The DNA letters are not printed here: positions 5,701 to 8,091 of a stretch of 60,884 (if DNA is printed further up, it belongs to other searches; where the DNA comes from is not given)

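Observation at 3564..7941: Two unusual fusions in a two-gene unit: HTH-cupin regulator fused to an acyl-CoA synthetase, then an activase fused to a 2-hydroxyacyl-CoA-dehydratase-type domain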

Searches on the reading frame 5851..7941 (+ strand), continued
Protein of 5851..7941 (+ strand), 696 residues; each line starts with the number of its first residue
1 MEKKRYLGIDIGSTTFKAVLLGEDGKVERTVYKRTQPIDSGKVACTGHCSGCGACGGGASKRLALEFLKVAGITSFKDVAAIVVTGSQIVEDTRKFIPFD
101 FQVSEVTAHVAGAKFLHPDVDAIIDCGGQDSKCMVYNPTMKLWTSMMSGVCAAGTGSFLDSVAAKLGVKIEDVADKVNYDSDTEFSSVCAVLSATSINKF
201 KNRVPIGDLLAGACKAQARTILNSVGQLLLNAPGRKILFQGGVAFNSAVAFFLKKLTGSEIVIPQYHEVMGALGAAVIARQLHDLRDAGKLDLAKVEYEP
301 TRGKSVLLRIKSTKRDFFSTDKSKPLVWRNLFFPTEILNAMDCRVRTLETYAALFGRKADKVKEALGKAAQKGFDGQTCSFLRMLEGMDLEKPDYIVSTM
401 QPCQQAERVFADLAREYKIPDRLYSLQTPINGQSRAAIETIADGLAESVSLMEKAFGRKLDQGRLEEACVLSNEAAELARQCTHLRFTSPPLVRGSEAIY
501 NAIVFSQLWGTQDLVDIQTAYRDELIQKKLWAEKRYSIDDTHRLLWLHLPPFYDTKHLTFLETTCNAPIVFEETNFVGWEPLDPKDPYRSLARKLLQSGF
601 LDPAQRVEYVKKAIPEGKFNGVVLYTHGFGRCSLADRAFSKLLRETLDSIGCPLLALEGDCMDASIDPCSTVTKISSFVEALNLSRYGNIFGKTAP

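Call 83: search_protein_families(library=ncbifam, proteins=[P0350, P0368, P0292, P0301, P0274, P0263, P0374], max_evalue=1e-10)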
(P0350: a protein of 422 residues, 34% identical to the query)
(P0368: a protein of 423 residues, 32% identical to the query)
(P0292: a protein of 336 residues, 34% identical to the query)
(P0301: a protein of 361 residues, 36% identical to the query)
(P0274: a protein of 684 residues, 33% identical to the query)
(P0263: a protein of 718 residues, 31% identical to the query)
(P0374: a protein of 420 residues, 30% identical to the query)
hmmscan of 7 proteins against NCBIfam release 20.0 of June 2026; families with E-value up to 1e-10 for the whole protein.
P0350 (422 aa): 3 families
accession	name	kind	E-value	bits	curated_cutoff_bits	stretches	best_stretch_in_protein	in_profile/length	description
NF040772.1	double_cubane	equivalog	7.9e-27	94.2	350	1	71-419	28-372/372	double-cubane-cluster-containing anaerobic reductase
TIGR03191.1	benz_CoA_bzdO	equivalog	5.6e-20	72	448.6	1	90-301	60-281/430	benzoyl-CoA reductase, bzd-type, subunit O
NF052455.1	HyiscapDhHadB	equivalog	5.7e-19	68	750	1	54-421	17-396/398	(R)-2-hydroxyisocaproyl-CoA dehydratase subunit alpha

P0368 (423 aa): 4 families
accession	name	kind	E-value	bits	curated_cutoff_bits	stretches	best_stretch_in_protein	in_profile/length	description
NF052455.1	HyiscapDhHadB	equivalog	1.9e-40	138.7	750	1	55-422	16-393/398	(R)-2-hydroxyisocaproyl-CoA dehydratase subunit alpha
TIGR02260.1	benz_CoA_red_B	equivalog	2.6e-32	112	486.55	1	63-421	28-411/413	benzoyl-CoA reductase subunit B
NF040772.1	double_cubane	equivalog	2.8e-31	108.9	350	1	57-423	12-372/372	double-cubane-cluster-containing anaerobic reductase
TIGR03191.1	benz_CoA_bzdO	equivalog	3.5e-12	46.3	448.6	0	45-301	11-277/430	benzoyl-CoA reductase, bzd-type, subunit O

P0292 (336 aa): 4 families
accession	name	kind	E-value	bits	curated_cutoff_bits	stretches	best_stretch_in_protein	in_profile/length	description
NF052455.1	HyiscapDhHadB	equivalog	2.6e-33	115.3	750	1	13-329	69-395/398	(R)-2-hydroxyisocaproyl-CoA dehydratase subunit alpha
NF040772.1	double_cubane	equivalog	5.6e-31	107.9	350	1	11-327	52-371/372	double-cubane-cluster-containing anaerobic reductase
TIGR03191.1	benz_CoA_bzdO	equivalog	1.2e-26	94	448.6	1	6-211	69-282/430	benzoyl-CoA reductase, bzd-type, subunit O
TIGR02260.1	benz_CoA_red_B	equivalog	3.1e-19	68.9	486.55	1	15-326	75-411/413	benzoyl-CoA reductase subunit B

P0301 (361 aa): 1 family
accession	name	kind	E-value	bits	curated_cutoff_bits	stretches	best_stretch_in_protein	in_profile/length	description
NF040772.1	double_cubane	equivalog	3.5e-14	52.6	350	1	83-347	112-372/372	double-cubane-cluster-containing anaerobic reductase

P0274 (684 aa): 8 families
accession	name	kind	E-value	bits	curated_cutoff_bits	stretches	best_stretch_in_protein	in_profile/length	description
TIGR00241.1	CoA_E_activ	domain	6.8e-74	248.5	125.4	1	431-679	2-248/248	acyl-CoA dehydratase activase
TIGR03192.1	benz_CoA_bzdQ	equivalog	1.5e-53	182.1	380.2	1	425-679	28-285/293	benzoyl-CoA reductase, bzd-type, subunit Q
TIGR02259.1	benz_CoA_red_A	equivalog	1.2e-36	126.4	578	1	468-656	213-403/432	benzoyl-CoA reductase subunit A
TIGR03286.1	methan_mark_15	hypoth_equivalog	4e-35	121.6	455.75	1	403-680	122-401/404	methanogenesis marker 15 protein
TIGR02261.1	benz_CoA_red_D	equivalog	2e-27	96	312.85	1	475-678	51-260/262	benzoyl-CoA reductase subunit D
NF040772.1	double_cubane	equivalog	3.6e-20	72.3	350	1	109-411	60-371/372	double-cubane-cluster-containing anaerobic reductase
NF052455.1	HyiscapDhHadB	equivalog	1.8e-17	63.1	750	1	68-237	35-214/398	(R)-2-hydroxyisocaproyl-CoA dehydratase subunit alpha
TIGR03191.1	benz_CoA_bzdO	equivalog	7.3e-13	48.5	448.6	0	89-262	63-245/430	benzoyl-CoA reductase, bzd-type, subunit O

P0263 (718 aa): 7 families
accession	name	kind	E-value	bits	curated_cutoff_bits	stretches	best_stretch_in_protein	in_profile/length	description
TIGR00241.1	CoA_E_activ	domain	2.9e-62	210.4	125.4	1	438-685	3-248/248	acyl-CoA dehydratase activase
TIGR03192.1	benz_CoA_bzdQ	equivalog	3.9e-37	128.3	380.2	1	438-685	35-285/293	benzoyl-CoA reductase, bzd-type, subunit Q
TIGR02259.1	benz_CoA_red_A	equivalog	7.3e-35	120.5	578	1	493-683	230-429/432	benzoyl-CoA reductase subunit A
TIGR03286.1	methan_mark_15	hypoth_equivalog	3.7e-32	111.8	455.75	1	437-686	146-401/404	methanogenesis marker 15 protein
TIGR02261.1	benz_CoA_red_D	equivalog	3.5e-27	95.2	312.85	1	439-684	5-260/262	benzoyl-CoA reductase subunit D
NF052455.1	HyiscapDhHadB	equivalog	1.5e-17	63.4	750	1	41-409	17-392/398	(R)-2-hydroxyisocaproyl-CoA dehydratase subunit alpha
NF040772.1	double_cubane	equivalog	8e-16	58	350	1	58-411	28-372/372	double-cubane-cluster-containing anaerobic reductase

P0374 (420 aa): 4 families
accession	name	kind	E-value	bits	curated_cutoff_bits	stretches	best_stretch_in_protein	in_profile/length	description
NF040772.1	double_cubane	equivalog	3.8e-33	115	350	1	59-416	21-372/372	double-cubane-cluster-containing anaerobic reductase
TIGR03191.1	benz_CoA_bzdO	equivalog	4.5e-25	88.7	448.6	1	78-303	52-285/430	benzoyl-CoA reductase, bzd-type, subunit O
NF052455.1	HyiscapDhHadB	equivalog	8.2e-23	80.7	750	1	53-418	21-396/398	(R)-2-hydroxyisocaproyl-CoA dehydratase subunit alpha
TIGR02260.1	benz_CoA_red_B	equivalog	7e-15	54.6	486.55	1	58-416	27-413/413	benzoyl-CoA reductase subunit B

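Call 84: search_protein_families(library=pfam, proteins=[L056:415-1053:+], max_evalue=0.001)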
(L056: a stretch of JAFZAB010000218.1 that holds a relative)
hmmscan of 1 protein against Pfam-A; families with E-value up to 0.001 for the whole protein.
L056:415-1053:+ (212 aa): 3 families
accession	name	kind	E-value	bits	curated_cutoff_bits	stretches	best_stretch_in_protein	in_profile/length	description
PF02629.25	CoA_binding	-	7.3e-18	65.6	22.3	1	87-179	6-96/97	CoA binding domain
PF06971.19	Put_DNA-bind_N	-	1.6e-09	38.1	27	1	10-53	5-48/49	Putative DNA-binding protein N-terminus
PF01408.29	GFO_IDH_MocA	-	0.00032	21.8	24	1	89-171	5-87/120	Oxidoreductase family, NAD-binding Rossmann fold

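Call 86: search_protein_families(library=ncbifam, proteins=[L021:6249-7694:+, L021:5428-6213:+], max_evalue=0.00001)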
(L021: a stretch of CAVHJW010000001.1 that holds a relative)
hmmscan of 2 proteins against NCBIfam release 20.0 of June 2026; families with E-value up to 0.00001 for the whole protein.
L021:6249-7694:+ (481 aa): 103 families (the best 25 are shown)
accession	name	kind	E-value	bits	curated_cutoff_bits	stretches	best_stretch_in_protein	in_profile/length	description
NF004837.0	PRK06187.1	subfamily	1e-96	324.3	476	1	53-478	29-460/531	long-chain-fatty-acid--CoA ligase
NF006182.0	PRK08316.1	subfamily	4.5e-69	233.3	663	1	54-478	33-455/523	fatty acyl-CoA synthetase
NF005307.0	PRK06839.1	equivalog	2.9e-67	227.4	748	1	53-477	23-430/496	o-succinylbenzoate--CoA ligase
NF005801.1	PRK07656.1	equivalog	2.8e-66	224.2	657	1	51-479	20-442/500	FadD3 family acyl-CoA ligase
NF009233.0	PRK12583.1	subfamily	5.6e-64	216.5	832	2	186-477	198-487/558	fatty acid CoA ligase family protein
NF005863.0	PRK07798.1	subfamily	4.6e-63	213.6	543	1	56-478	28-469/540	acyl-CoA synthetase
NF005857.1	PRK07786.1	exception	1.8e-60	204.9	733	1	54-478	31-451/513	fatty-acid--CoA ligase FadD5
NF005947.1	PRK08008.1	equivalog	2.5e-60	204.6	651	1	52-477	32-458/518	crotonobetaine/carnitine-CoA ligase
NF004758.0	PRK06087.1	equivalog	1.7e-59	201.7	736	1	57-479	50-472/548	medium-chain fatty-acid--CoA ligase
NF005702.0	PRK07514.1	subfamily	2e-56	191.4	558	1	56-476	28-436/506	malonyl-CoA synthase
NF004114.0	PRK05605.1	equivalog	2.6e-56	191.1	766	2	184-477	216-506/575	long-chain-fatty-acid--CoA ligase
NF005676.0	PRK07470.1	equivalog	8.4e-56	189.7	774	1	55-477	43-466/544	acyl-CoA synthetase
NF006181.0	PRK08314.1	subfamily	4.5e-55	186.9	705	2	179-478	194-490/563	long-chain-fatty-acid--CoA ligase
NF002966.0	PRK03640.1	equivalog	2.6e-53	181.3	556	1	50-478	20-420/483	o-succinylbenzoate--CoA ligase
NF052580.1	Str24CoAsynCasG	equivalog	7.9e-53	179.6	750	1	64-477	72-486/548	steroid-24-oyl-CoA synthetase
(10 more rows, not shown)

L021:5428-6213:+ (261 aa): 0 families
